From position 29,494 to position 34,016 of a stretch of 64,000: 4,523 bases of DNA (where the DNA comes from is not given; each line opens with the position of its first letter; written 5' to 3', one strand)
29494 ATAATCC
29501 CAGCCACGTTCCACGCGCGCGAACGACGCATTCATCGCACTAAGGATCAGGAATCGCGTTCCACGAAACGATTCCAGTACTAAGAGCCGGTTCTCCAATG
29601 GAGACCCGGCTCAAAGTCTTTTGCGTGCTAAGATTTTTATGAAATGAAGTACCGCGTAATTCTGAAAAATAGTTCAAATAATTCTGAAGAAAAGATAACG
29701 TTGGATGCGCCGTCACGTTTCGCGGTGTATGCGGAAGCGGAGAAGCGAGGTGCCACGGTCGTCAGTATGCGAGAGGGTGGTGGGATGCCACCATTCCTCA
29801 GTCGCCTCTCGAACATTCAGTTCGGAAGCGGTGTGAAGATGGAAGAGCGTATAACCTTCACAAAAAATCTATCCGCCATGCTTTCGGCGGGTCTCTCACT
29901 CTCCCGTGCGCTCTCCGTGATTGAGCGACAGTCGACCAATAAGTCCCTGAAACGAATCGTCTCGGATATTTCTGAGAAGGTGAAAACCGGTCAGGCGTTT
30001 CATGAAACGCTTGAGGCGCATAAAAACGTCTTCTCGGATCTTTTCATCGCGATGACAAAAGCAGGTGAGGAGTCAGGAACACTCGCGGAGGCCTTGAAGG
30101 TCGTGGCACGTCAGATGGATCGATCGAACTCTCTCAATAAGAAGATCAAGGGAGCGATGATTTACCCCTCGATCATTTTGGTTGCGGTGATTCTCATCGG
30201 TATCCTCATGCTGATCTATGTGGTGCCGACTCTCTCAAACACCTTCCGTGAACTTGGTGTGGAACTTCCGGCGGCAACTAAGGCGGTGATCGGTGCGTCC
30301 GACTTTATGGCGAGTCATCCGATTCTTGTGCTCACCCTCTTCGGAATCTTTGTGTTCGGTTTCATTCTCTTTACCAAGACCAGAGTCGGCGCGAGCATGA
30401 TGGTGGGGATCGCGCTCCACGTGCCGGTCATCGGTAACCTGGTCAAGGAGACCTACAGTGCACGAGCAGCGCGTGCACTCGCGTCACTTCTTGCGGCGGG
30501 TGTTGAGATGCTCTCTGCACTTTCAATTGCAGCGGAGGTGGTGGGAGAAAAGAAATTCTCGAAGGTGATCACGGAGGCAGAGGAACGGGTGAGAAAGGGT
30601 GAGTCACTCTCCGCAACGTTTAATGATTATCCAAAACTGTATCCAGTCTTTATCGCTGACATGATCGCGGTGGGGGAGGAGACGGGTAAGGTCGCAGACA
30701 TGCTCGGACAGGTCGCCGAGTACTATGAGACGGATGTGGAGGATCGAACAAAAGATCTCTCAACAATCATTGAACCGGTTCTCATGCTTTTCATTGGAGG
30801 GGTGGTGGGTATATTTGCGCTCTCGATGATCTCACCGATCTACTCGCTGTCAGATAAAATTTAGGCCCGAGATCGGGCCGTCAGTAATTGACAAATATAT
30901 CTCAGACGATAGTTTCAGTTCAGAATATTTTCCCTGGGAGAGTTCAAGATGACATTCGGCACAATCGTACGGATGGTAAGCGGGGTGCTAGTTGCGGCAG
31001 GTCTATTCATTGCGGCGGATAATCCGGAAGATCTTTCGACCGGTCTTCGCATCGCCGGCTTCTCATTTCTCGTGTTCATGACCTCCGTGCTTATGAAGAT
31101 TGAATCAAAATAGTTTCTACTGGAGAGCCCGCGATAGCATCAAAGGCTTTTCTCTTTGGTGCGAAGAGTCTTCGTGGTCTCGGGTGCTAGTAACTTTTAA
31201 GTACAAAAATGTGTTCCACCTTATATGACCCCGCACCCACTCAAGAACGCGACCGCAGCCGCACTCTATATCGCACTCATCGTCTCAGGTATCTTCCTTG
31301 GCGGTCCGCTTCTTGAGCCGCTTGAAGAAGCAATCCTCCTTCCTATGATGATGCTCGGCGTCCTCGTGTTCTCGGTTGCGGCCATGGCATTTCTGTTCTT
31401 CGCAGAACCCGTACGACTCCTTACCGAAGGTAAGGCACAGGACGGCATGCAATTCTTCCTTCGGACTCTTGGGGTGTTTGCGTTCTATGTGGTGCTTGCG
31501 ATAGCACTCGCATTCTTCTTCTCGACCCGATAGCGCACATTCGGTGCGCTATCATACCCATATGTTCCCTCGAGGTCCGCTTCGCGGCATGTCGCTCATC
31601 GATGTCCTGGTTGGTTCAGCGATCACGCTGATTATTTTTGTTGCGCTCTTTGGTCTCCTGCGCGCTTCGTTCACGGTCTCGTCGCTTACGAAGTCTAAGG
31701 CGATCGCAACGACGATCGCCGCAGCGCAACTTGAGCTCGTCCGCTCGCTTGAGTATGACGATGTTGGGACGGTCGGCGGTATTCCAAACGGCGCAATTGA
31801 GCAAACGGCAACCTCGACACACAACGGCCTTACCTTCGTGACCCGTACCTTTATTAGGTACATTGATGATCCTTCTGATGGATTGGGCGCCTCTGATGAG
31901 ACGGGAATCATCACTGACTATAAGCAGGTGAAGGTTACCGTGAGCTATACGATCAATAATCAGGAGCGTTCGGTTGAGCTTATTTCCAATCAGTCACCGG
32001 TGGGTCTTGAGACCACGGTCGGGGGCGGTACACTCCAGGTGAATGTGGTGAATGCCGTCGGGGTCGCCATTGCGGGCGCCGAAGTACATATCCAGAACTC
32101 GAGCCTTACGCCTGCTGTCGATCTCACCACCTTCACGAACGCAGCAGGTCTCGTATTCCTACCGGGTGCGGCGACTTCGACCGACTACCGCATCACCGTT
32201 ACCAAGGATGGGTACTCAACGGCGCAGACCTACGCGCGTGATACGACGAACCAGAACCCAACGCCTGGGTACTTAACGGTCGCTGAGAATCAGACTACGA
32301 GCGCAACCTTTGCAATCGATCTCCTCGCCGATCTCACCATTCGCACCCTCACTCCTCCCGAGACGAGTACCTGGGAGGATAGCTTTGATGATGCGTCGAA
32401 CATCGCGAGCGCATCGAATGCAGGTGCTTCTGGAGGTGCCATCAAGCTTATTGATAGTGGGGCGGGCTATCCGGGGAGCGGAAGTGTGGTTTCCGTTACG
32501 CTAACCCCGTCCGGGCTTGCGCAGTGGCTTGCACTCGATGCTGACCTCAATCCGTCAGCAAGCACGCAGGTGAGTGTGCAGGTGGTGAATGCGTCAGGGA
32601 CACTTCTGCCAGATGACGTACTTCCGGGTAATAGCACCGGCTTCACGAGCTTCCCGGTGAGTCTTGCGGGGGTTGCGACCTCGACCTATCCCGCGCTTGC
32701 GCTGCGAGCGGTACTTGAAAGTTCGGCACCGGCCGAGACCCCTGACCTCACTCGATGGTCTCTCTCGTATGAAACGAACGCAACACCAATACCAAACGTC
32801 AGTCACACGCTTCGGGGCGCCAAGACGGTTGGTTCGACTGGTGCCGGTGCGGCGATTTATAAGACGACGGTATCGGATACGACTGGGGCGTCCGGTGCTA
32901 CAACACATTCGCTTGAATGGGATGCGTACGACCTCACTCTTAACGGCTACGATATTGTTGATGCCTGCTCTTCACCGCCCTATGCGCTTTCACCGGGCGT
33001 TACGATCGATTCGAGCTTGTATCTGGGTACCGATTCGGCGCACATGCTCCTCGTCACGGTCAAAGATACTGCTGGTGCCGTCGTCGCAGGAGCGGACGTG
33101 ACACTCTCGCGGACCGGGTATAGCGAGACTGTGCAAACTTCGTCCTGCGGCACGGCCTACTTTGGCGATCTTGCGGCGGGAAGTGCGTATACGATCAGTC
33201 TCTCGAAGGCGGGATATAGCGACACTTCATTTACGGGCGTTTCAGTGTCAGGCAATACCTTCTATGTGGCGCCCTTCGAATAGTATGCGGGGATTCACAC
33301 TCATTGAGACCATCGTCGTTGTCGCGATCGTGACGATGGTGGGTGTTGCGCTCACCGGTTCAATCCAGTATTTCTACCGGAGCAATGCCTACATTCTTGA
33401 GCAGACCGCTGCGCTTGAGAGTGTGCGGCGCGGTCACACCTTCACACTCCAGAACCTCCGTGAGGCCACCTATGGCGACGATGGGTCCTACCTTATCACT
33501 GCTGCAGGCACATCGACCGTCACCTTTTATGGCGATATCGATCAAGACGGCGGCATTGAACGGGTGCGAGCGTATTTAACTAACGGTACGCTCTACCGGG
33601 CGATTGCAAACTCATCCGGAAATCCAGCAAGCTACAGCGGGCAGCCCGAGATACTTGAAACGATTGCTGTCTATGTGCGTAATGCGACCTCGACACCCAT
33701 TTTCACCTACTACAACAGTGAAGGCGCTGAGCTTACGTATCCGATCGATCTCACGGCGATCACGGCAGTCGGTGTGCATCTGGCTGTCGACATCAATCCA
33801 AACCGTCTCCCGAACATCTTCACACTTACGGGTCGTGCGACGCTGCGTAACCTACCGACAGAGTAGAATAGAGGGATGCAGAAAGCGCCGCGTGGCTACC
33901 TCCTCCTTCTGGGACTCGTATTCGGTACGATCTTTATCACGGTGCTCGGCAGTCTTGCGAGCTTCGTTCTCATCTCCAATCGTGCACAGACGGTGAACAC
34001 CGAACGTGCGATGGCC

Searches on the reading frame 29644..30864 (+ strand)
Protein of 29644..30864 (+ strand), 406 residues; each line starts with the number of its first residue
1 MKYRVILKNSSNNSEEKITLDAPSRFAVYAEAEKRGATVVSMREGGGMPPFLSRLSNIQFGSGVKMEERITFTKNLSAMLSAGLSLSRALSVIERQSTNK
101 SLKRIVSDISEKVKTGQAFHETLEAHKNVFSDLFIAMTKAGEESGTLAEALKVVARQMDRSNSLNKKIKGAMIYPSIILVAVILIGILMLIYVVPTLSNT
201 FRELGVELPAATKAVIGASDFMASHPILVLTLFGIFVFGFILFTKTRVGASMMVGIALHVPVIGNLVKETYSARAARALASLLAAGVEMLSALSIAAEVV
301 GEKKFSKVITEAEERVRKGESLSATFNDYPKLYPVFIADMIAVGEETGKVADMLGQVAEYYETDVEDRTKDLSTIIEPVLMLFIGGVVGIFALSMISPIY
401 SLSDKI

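Call 30: search_protein_families(library=ncbifam, proteins=[window:29644-30864:+], max_evalue=0.01)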
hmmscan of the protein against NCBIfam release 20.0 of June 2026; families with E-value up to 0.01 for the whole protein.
window:29644-30864:+ (406 aa): 6 families
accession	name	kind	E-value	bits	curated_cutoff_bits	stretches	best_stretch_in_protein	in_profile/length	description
TIGR02120.1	GspF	equivalog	2.7e-89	300.2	424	1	15-405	12-400/401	type II secretion system inner membrane protein GspF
NF052607.1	T4PiliAsmPilCThrm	equivalog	7.9e-76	255.7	700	1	68-403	67-401/406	type IV pilus assembly protein PilC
NF052606.1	T4PiliAsmPilCMyx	equivalog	1.2e-74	251.7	700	1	57-406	68-418/419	type IV pilus assembly protein PilC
NF007861.0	PRK10573.1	equivalog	1.1e-67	228.8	401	1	61-405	53-397/401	protein transport protein HofC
NF047826.1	T3SSXpsF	equivalog_domain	5.9e-62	209.8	650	1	65-405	64-403/405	type II secretion system protein XpsF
NF041012.2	T4P_ComGB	equivalog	1.4e-46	159.4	240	1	68-402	2-330/332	competence type IV pilus assembly protein ComGB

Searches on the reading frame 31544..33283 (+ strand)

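Call 12: search_protein_families(library=pfam, proteins=[window:31544-33283:+], max_evalue=0.01)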
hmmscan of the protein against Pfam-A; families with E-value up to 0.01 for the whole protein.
window:31544-33283:+ (579 aa): 2 families
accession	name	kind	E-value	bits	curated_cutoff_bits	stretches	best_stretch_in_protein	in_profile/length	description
PF13620.12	CarboxypepD_reg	-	2.5e-12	47.4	32.3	2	504-571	4-72/82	Carboxypeptidase regulatory-like domain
PF02369.22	Big_1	-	0.0066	17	34.9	1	499-534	18-53/93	Bacterial Ig-like domain (group 1)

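Call 30: search_protein_families(library=ncbifam, proteins=[window:31544-33283:+], max_evalue=0.01)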
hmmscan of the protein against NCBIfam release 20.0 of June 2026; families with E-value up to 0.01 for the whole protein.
window:31544-33283:+ (579 aa): 0 families

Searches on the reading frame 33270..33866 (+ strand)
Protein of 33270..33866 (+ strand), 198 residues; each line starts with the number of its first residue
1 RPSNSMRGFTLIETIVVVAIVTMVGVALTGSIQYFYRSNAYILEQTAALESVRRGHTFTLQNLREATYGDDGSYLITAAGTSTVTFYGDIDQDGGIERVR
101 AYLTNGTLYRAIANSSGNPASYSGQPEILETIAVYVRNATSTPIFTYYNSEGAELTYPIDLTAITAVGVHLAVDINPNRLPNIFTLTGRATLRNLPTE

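Call 12: search_protein_families(library=pfam, proteins=[window:33270-33866:+], max_evalue=0.01)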
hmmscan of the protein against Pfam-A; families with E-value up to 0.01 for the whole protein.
window:33270-33866:+ (198 aa): 1 family
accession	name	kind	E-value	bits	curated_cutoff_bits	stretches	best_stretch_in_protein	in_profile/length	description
PF07963.17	N_methyl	-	9e-06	25.5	21.2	1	5-28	3-26/27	Prokaryotic N-terminal methylation motif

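Call 30: search_protein_families(library=ncbifam, proteins=[window:33270-33866:+], max_evalue=0.01)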
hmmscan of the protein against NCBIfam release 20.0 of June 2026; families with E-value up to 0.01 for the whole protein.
window:33270-33866:+ (198 aa): 7 families
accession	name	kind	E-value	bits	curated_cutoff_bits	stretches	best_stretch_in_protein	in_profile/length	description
NF041013.1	T4P_ComGE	equivalog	4.2e-05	23.6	49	1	5-50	2-47/83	competence type IV pilus minor pilin ComGE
TIGR02532.1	IV_pilin_GFxxxE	domain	0.0003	20.5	16.3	1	7-27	2-22/24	prepilin-type N-terminal cleavage/methylation domain-containing protein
NF007800.0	PRK10506.1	equivalog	0.00058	19.7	158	1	4-48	6-48/163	prepilin peptidase-dependent protein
TIGR01707.1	gspI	equivalog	0.00099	19.6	44.35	1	8-49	1-42/101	type II secretion system minor pseudopilin GspI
NF040982.1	ComGD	equivalog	0.0017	18.8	70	1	7-37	2-32/139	competence type IV pilus minor pilin ComGD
NF007862.0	PRK10574.1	equivalog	0.0052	16.9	138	1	6-38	4-36/145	prepilin peptidase-dependent pilin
NF041002.1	pilin_ComGF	equivalog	0.0066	16.7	80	0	7-42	2-37/139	competence type IV pilus minor pilin ComGF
